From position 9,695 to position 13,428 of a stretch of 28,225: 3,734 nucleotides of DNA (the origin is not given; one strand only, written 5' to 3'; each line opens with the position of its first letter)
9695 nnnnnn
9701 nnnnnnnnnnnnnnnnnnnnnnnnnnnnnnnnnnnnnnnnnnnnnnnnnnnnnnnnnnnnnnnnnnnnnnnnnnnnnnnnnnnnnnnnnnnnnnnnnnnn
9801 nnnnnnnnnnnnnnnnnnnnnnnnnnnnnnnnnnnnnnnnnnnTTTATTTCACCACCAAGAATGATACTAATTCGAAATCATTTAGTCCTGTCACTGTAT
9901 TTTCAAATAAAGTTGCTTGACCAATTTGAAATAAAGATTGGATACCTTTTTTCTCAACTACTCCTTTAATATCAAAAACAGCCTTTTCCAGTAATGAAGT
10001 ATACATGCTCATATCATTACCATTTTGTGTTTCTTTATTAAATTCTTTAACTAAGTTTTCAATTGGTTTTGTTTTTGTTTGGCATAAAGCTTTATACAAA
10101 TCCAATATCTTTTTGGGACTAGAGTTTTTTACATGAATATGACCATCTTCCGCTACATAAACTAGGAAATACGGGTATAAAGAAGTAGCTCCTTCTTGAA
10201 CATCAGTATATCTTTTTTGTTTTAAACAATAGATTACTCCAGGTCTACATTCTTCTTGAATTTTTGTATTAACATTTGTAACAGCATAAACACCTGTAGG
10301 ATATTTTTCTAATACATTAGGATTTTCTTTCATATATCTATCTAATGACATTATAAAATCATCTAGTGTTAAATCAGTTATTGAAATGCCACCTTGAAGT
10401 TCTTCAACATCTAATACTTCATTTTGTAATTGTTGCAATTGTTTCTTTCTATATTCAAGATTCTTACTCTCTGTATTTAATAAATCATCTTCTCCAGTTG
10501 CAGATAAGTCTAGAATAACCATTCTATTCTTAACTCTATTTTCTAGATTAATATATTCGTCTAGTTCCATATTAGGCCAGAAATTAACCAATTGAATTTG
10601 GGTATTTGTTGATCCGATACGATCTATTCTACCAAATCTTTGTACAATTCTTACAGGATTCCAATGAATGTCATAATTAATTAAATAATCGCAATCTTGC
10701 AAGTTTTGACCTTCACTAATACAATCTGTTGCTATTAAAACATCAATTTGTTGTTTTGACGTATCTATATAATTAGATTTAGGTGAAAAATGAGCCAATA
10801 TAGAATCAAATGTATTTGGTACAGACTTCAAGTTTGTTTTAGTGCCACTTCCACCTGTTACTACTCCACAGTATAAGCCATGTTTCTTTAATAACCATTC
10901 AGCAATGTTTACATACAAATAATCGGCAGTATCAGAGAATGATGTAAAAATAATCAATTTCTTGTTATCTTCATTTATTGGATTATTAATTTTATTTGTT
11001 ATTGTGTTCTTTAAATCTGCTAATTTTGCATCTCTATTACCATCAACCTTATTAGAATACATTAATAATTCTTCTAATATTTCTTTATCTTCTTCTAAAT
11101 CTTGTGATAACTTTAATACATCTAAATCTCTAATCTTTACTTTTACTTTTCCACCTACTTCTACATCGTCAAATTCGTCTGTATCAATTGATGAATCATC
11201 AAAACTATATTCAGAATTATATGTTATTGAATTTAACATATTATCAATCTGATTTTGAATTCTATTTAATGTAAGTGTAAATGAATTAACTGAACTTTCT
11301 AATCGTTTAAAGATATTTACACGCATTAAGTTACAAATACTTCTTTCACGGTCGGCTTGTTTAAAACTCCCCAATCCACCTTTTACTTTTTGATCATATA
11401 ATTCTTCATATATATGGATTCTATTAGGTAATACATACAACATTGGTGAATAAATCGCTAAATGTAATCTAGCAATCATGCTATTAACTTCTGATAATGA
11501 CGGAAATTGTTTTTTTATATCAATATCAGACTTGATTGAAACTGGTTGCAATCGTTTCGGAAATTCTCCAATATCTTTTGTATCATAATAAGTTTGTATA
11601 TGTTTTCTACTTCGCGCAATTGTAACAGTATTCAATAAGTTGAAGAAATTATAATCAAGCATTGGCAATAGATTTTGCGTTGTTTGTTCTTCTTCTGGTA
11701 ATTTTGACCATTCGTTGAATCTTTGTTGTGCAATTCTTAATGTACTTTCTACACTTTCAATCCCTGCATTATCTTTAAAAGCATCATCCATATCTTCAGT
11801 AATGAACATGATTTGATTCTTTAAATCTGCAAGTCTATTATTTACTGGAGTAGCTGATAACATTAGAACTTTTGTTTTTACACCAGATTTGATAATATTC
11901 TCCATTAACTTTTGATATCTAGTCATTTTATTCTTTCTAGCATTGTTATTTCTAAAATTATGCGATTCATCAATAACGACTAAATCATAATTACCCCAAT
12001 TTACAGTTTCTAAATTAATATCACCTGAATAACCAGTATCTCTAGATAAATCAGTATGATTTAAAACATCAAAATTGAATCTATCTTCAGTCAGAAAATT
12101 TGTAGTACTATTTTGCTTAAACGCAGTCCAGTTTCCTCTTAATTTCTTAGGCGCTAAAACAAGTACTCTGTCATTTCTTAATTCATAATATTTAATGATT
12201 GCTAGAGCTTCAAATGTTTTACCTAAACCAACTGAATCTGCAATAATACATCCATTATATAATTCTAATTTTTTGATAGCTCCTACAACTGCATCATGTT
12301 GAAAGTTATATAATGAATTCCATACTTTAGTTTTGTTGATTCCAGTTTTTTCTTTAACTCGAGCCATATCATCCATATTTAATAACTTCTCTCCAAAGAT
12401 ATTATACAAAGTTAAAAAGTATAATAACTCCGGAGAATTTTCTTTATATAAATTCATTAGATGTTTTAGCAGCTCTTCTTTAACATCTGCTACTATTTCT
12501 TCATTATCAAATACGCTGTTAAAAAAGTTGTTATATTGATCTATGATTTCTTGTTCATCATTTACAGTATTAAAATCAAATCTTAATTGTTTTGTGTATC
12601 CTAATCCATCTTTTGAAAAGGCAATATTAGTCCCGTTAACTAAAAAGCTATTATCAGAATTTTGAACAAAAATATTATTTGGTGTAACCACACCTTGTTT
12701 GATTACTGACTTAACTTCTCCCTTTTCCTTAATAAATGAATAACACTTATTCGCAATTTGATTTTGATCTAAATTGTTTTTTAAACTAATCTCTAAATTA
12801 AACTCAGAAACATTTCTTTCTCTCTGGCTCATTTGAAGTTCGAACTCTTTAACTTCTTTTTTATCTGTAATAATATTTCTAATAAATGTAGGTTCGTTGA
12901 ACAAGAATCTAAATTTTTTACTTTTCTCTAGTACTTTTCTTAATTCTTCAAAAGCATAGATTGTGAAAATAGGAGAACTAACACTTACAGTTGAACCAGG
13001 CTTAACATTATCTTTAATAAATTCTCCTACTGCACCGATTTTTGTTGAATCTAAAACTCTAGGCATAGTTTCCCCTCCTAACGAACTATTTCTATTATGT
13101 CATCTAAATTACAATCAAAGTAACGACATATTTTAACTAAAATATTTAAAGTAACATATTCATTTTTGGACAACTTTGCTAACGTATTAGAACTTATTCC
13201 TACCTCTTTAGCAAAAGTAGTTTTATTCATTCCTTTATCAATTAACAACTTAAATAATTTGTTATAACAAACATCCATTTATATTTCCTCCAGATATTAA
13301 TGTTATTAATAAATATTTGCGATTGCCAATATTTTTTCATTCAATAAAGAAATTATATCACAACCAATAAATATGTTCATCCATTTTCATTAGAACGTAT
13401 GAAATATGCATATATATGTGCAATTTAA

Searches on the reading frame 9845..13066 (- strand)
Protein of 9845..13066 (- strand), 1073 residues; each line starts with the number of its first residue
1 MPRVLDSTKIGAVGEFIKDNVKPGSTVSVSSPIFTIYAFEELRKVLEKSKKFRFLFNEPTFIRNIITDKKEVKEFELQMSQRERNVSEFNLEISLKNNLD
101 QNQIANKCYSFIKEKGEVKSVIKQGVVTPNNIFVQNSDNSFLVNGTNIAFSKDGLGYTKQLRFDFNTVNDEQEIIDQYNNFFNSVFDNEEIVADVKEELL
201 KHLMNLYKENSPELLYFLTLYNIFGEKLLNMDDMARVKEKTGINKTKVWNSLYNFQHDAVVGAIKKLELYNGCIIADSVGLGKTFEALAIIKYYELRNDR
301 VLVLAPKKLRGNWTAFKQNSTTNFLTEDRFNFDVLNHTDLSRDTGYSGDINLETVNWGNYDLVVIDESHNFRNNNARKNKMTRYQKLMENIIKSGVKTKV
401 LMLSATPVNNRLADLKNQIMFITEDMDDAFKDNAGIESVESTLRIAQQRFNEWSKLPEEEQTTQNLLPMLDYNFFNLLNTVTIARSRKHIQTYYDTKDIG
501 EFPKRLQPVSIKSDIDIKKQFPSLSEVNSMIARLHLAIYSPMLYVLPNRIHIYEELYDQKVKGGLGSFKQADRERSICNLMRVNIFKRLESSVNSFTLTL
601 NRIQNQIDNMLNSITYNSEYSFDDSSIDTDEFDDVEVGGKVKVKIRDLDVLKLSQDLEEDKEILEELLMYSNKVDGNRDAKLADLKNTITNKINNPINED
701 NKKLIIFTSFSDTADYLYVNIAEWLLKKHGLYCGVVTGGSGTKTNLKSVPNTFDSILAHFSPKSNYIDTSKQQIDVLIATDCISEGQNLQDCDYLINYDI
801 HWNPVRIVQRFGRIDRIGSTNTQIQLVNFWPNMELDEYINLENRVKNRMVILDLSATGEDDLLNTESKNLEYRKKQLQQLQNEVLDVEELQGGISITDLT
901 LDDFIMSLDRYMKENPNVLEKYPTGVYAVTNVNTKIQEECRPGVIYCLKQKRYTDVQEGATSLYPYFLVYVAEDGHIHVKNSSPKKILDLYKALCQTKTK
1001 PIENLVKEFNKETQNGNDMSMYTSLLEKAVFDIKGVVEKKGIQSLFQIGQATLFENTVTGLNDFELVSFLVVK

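Call 7: search_protein_families(library=pfam, proteins=[window:9845-13066:-], max_evalue=0.01)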
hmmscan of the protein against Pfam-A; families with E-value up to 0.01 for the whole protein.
window:9845-13066:- (1073 aa): 5 families
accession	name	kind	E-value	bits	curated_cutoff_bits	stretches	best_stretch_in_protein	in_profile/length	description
PF00271.37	Helicase_C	-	3.3e-15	56.7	23.5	1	697-818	11-110/110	Helicase conserved C-terminal domain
PF00176.29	SNF2-rel_dom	-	9.8e-12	45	24.9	1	258-426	15-182/290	SNF2-related domain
PF04851.21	ResIII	-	5.3e-08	33.4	22.5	1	254-408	6-163/164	Type III restriction enzyme, res subunit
PF00270.35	DEAD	-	4.6e-06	26.9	26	1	353-408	111-161/167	DEAD/DEAH box helicase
PF20720.3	nSTAND3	-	0.0045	17.1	27.2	1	256-384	3-128/155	Novel STAND NTPase 3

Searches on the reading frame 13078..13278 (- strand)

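Call 7: search_protein_families(library=pfam, proteins=[window:13078-13278:-], max_evalue=0.01)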
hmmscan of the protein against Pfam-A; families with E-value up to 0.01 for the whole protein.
window:13078-13278:- (66 aa): 3 families
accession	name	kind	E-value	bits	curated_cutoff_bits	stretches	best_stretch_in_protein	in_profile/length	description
PF13443.12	HTH_26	-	2.4e-18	66.6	22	1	7-65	1-61/63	Cro/C1-type HTH DNA-binding domain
PF01381.28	HTH_3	-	8.1e-07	29.4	23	1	10-61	3-55/55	Helix-turn-helix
PF12844.13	HTH_19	-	0.0013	19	30.2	1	7-62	3-59/64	Helix-turn-helix domain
